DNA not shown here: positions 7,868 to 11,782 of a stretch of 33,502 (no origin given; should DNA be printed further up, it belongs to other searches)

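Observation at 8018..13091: Translationally coupled module: divergent YfiH/LACC1-like enzyme, 159-aa helical protein and 1204-aa HD-domain protein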

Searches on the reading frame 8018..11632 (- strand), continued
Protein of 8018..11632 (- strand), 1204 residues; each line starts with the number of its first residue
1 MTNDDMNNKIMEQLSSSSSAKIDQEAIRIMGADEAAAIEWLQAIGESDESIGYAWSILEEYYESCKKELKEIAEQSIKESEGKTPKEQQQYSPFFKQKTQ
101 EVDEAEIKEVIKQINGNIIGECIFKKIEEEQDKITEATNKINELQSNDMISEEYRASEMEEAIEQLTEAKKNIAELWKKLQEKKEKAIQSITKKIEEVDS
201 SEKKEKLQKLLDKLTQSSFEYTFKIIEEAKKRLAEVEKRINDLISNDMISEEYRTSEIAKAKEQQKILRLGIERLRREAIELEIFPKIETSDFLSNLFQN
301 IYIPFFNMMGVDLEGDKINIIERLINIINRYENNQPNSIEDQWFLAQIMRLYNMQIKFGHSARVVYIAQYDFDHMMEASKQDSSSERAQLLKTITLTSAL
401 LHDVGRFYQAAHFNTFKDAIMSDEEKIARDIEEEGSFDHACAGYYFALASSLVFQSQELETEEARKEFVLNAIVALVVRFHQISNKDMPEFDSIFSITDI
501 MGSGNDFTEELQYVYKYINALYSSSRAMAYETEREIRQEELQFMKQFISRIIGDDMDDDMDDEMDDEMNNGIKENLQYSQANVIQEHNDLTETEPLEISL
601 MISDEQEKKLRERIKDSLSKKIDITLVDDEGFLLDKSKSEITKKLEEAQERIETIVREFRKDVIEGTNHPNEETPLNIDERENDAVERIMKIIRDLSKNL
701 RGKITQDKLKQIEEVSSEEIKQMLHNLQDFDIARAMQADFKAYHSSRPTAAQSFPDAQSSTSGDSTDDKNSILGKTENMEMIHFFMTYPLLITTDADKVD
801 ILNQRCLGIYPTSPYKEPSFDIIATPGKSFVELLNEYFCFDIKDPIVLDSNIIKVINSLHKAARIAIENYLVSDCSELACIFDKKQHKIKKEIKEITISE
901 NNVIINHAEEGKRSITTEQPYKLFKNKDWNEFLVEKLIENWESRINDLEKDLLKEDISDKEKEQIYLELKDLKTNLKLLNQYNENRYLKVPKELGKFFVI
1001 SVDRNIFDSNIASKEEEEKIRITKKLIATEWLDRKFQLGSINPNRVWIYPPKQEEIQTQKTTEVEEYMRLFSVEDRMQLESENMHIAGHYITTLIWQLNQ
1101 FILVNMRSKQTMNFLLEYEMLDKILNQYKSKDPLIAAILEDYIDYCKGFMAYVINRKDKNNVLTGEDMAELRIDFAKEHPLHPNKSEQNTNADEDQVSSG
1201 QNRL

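Call 52: predict_structure(alignment_id=A4)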
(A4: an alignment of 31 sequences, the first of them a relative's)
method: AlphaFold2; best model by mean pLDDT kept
length: 721 residues; sequences in the alignment: 31
mean_pLDDT: 87.2   pTM: 0.83
mean pLDDT of the five models: 87.2, 87.0, 84.8, 84.1, 83.5
residues with pLDDT >= 90: 426; 70-90: 229; 50-70: 53; < 50: 13
segments of 3 or more residues with pLDDT < 50: 277-281, 310-313
pLDDT, mean of each block of 10 residues (from residue 1): 72 93 91 93 92 92 94 93 93 94 95 96 95 91 91 95 93 88 85 83 67 86 94 86 80 86 90 60 62 68 59 58 80 75 83 85 82 81 73 93 90 94 95 89 94 96 94 94 93 87 84 90 92 94 84 91 97 96 93 90 80 89 92 93 95 97 96 97 93 89 92 69 45
secondary structure, 60 per line:
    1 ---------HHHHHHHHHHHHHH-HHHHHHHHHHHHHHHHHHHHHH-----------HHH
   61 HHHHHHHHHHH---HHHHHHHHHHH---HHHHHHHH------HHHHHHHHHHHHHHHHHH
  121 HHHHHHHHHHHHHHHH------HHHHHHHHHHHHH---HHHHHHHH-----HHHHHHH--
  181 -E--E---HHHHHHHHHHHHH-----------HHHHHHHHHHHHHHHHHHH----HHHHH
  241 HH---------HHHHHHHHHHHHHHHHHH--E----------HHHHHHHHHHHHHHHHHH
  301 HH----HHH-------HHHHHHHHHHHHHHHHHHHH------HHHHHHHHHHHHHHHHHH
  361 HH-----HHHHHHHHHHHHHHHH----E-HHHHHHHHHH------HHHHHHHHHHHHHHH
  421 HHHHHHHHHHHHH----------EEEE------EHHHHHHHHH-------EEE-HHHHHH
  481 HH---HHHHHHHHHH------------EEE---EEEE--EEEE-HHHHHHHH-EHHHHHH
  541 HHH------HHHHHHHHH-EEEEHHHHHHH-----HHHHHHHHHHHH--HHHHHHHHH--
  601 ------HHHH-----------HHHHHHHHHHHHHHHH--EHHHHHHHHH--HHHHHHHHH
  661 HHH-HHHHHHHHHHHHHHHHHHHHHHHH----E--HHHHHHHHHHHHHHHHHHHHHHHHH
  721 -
elements in order (helices of 4 or more, strands of 3 or more residues): H10-23 H25-46 H58-71 H75-85 H89-96 H103-136 H143-155 H159-166 H172-178 H189-201 H213-231 H236-242 H252-269 H283-302 H317-336 H343-362 H368-383 H390-399 H406-433 E444-447 H455-463 E471-473 H475-482 H486-495 E508-510 E514-517 E520-523 H525-532 H535-543 H550-558 E560-563 H564-570 H576-587 H590-598 H607-610 H622-637 H641-649 H652-663 H665-688 H696-720
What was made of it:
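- Checked: It surrounds a compact ~720-aa core that AlphaFold models as one globular, mostly helical fold (call 52).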

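Call 54: fold_search(model_id=the predicted structure, library=pdb)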
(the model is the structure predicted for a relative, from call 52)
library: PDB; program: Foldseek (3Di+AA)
matches with E <= 10: 213; with E <= 0.001: 0
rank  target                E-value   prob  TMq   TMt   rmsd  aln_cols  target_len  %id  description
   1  9g8k_A                4.5e-02  0.08  0.09  0.09  31.3       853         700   10  Structure of K+-dependent Na+-PPase from Thermotoga maritima in complex with Ca2+ and Etidronate (released 2025-06-04)
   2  6qxa_B                1.2e-01  0.10  0.12  0.12  33.0       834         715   12  Structure of membrane bound pyrophosphatase from Thermotoga maritima in complex with imidodiphosphate and N-[(2-amino- (released 2019-04-10)
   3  3zkv                  2.2e-01  0.09  0.11  0.10  34.0       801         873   12  Importin13 cytosolic state (released 2013-04-10)
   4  8b37_B                2.2e-01  0.06  0.10  0.11  32.0       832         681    9  Crystal structure of Pyrobaculum aerophilum potassium-independent proton pumping membrane integral pyrophosphatase in  (released 2024-01-17)
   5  5gpj_C                2.8e-01  0.07  0.12  0.12  32.7       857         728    9  Crystal Structure of Proton-Pumping Pyrophosphatase (released 2016-12-28)
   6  4phq_D                3.0e-01  0.14  0.09  0.18  24.9       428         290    9  ClyA CC6/264 ox (6-303) (released 2014-09-24)
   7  8iz9                  4.2e-01  0.04  0.08  0.05  35.1       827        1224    9  cryo-EM structure of PGE1-bound hMRP4 (released 2024-04-10)
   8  8xx5_A                4.6e-01  0.06  0.12  0.08  21.4       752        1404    9  ASFV RNAP M1249L C-tail occupied complex1 (MCOC1) (released 2025-01-22)
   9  1qoy                  4.8e-01  0.09  0.08  0.15  28.3       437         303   10  E.coli Hemolysin E (HlyE, ClyA, SheA) (released 2000-01-23)
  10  6w4s_F                5.4e-01  0.07  0.09  0.13  22.1       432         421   12  Structure of apo human ferroportin in lipid nanodisc (released 2020-09-09)
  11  8ie2_F                5.6e-01  0.11  0.12  0.13  20.8       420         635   12  Crystal structure of Lactiplantibacillus plantarum GlyRS (released 2023-06-07)
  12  5gpj_B                5.9e-01  0.06  0.12  0.12  34.4       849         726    8  Crystal Structure of Proton-Pumping Pyrophosphatase (released 2016-12-28)
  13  7y1k                  5.9e-01  0.04  0.10  0.08  33.4       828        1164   11  Structure of SUR2A in complex with Mg-ATP, Mg-ADP and repaglinide in the inward-facing conformation (released 2023-06-14)
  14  4phq_A                6.4e-01  0.10  0.09  0.17  25.1       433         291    9  ClyA CC6/264 ox (6-303) (released 2014-09-24)
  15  4phq_B                7.6e-01  0.08  0.09  0.17  33.1       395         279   11  ClyA CC6/264 ox (6-303) (released 2014-09-24)
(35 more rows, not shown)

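Call 56: search_solved_structures(query=A6, max_evalue=10, show_alignments=3)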
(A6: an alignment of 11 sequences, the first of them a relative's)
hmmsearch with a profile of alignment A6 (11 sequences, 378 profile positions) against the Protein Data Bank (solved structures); distinct sequences matched with E-value up to 10: 10.
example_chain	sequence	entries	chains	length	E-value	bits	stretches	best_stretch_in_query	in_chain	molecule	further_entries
2o08_A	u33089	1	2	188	0.0059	18.7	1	45-140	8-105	BH1327 protein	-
2pq7_A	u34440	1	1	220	0.24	13.5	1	57-110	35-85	Predicted HD superfamily hydrolase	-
3t43_A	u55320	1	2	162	0.29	13.1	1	300-340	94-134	HIV Epitope-Scaffold 4E10_1XIZA_S0_006_C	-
7bax_A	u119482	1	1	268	0.51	12.3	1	223-270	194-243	LysM type receptor kinase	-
1e0g_A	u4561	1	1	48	1.2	11.2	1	227-254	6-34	Membrane-bound lytic murein transglycosylase D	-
5qqq_B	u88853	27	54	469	1.2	11.1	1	46-83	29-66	5-aminolevulinate synthase, erythroid-specific, mitochondrial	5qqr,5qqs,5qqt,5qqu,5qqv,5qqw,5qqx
4m62_S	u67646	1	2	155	1.4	10.9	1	300-339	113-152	T117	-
3lf6_A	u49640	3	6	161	1.5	10.8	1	300-339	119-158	Putative phosphotransferase system | 4E10 epitope scaffold T117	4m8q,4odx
6npa_A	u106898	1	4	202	1.7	10.6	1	86-129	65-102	TmpB, (R)-1-hydroxy-2-trimethylaminoethylphosphonate oxygenase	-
5z7c_A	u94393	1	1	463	1.8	10.6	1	58-136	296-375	3'3'-cGAMP-specific phosphodiesterase 3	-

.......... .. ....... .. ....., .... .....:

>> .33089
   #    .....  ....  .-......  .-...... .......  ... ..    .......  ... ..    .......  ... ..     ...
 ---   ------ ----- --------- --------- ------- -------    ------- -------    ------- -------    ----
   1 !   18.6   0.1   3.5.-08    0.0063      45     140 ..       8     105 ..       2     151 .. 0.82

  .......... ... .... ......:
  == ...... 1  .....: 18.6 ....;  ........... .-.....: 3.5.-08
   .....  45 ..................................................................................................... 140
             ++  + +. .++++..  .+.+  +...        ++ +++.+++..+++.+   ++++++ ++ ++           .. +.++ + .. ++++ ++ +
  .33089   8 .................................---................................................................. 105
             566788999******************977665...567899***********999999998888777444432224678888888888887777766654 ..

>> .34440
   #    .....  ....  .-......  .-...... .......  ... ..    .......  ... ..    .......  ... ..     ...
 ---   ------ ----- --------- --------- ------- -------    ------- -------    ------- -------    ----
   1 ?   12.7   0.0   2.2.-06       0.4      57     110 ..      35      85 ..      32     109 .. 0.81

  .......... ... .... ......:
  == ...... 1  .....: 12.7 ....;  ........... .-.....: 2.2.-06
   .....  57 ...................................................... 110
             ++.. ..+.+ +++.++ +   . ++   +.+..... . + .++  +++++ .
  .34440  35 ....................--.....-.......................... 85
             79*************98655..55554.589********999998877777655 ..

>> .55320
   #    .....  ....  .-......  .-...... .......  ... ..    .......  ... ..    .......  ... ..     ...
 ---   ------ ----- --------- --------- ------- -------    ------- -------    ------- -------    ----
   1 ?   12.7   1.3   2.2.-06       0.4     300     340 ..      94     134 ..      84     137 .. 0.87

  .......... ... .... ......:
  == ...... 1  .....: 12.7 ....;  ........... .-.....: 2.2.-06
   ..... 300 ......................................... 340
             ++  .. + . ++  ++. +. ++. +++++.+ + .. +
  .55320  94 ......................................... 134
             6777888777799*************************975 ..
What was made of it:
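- Closest known: YqeK. Same: 2o08 is the best solved-sequence match of the ~370-aa relatives, E 0.006 (call 56).
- The closest solved sequence is 2o08 (YqeK, a dinuclear Ap4A hydrolase), E 0.006 (call 56).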

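Call 72: list_cluster_members(proteins=[L001:2550-3032:+, L005:2295-2777:+, L002:8489-8989:+, L006:3440-4069:+, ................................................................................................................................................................, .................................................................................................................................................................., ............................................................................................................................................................, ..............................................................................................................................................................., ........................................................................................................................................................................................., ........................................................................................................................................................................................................])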
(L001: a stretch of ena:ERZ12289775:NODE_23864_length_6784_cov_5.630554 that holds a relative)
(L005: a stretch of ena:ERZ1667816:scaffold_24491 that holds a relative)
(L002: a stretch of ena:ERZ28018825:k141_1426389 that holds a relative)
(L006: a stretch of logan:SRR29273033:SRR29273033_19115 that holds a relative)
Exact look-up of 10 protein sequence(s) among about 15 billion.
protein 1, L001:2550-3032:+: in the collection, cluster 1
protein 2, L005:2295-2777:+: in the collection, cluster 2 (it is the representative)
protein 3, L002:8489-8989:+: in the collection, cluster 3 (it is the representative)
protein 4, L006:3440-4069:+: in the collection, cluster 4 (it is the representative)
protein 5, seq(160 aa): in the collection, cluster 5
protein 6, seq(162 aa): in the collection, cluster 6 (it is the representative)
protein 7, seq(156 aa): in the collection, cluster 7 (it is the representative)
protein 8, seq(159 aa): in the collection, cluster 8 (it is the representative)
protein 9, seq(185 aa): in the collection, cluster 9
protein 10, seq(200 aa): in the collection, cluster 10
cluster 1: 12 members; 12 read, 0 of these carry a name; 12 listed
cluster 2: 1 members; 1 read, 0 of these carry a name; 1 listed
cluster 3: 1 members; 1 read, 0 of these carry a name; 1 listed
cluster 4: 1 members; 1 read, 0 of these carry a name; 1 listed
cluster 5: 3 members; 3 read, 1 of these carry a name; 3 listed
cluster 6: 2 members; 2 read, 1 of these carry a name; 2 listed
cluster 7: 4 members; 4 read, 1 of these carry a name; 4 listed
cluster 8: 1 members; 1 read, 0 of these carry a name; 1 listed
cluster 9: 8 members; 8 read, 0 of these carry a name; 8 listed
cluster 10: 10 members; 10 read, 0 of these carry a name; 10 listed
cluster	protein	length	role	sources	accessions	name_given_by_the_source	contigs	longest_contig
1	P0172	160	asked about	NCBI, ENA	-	-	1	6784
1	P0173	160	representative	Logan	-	-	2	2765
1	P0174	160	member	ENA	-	-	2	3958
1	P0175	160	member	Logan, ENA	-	-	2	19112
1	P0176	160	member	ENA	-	-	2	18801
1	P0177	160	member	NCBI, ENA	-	-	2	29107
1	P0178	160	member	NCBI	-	-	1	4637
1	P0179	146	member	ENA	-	-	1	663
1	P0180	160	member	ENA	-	-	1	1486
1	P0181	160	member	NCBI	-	-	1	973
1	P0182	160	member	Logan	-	-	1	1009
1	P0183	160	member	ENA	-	-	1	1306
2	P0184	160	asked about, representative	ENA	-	-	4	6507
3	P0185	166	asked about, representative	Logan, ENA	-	-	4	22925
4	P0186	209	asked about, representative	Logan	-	-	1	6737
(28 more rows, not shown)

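Call 78: search_dna_similar(query=window:8018-11632:-, collection=phages, mode=protein, max_evalue=0.001, max_rows=10)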
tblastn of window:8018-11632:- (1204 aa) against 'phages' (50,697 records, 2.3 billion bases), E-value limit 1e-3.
No match.

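Call 79: search_dna_similar(query=window:8018-11632:-, collection=plasmids, mode=protein, max_evalue=0.001, max_rows=10)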
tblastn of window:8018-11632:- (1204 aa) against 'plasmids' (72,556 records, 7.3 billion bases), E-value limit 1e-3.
No match.

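Call 80: find_related_loci(query=A2, collection=viral_contigs, flank=8000)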
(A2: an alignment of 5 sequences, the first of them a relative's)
Query A2 (1204 aa) in viral_contigs; peptide patterns used: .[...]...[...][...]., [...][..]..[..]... (x = any residue, [..] = any of these).
34 stretches matched a pattern, but none encodes a relative of the query by tblastn (E <= 1e-3).
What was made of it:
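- Closest known: Type II toxin-antitoxin modules and two-gene anti-phage systems. Different: No phage or plasmid copies (calls 78-80).
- No copy in 50,697 phage or 72,556 plasmid records, nor in IMG/VR (calls 78-80).
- Tried and rejected: tblastn against phage and plasmid records and a scan of IMG/VR found no relatives (calls 78-80).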

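Call 85: fold_search(model_id=the predicted structure, library=viral)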
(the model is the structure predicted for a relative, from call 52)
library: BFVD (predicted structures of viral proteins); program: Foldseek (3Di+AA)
matches with E <= 10: 189; with E <= 0.001: 0
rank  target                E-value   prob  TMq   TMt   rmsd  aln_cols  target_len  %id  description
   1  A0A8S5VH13            1.4e-01  0.54  0.16  0.29  19.2       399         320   13  Uncharacterized protein [Myoviridae sp. ctkfK18]
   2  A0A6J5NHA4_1          1.4e-01  0.13  0.09  0.06  21.2       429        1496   13  Large polyvalent protein associated domain-containing protein [uncultured Caudovirales phage]
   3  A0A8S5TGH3            1.5e-01  0.05  0.07  0.05  53.2       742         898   11  STRUCTURAL MAINTENANCE OF CHROMOSOMES PROTEIN [Myoviridae sp. ctIty1]
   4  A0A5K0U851            3.2e-01  0.04  0.09  0.08  34.3       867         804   11  Uncharacterized protein [Yasminevirus sp. GU-2018]
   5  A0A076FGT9            3.7e-01  0.08  0.10  0.09  22.4       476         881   10  Putative DNA mismatch repair ATPase [Aureococcus anophagefferens virus]
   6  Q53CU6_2              4.4e-01  0.04  0.08  0.06  42.6       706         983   11  JM124 [macacine gammaherpesvirus 11]
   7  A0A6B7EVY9            5.2e-01  0.04  0.08  0.07  53.5       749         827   12  (no name in the UniProt tables at hand)
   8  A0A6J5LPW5            5.4e-01  0.04  0.07  0.08  61.7       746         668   11  Uncharacterized protein [uncultured Caudovirales phage]
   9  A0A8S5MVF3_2          6.7e-01  0.05  0.10  0.07  32.3       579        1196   12  DNA methylase [Caudovirales sp. ctUL28]
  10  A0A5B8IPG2            7.9e-01  0.03  0.08  0.06  38.6       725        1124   10  Uncharacterized protein (Fragment) [Mimiviridae sp. ChoanoV1]
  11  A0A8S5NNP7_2          8.3e-01  0.02  0.06  0.05  32.0       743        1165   10  EF-hand domain-containing protein [Myoviridae sp. ctagO6]
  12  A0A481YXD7            8.6e-01  0.14  0.11  0.22  19.8       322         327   11  HD domain protein [Marseillevirus LCMAC202]
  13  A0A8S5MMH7            9.0e-01  0.03  0.06  0.05  51.6       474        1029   14  STRUCTURAL MAINTENANCE OF CHROMOSOMES PROTEIN [Siphoviridae sp. ctxc31]
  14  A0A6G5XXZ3            9.4e-01  0.02  0.07  0.07  50.9       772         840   10  (no name in the UniProt tables at hand)
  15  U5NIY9                1.0e+00  0.06  0.08  0.14  22.1       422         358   10  ORF58 [Retroperitoneal fibromatosis-associated herpesvirus]
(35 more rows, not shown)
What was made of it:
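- On HD-domain superfamily (Pfam PF01966): Nothing significant in BFVD either (call 85).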
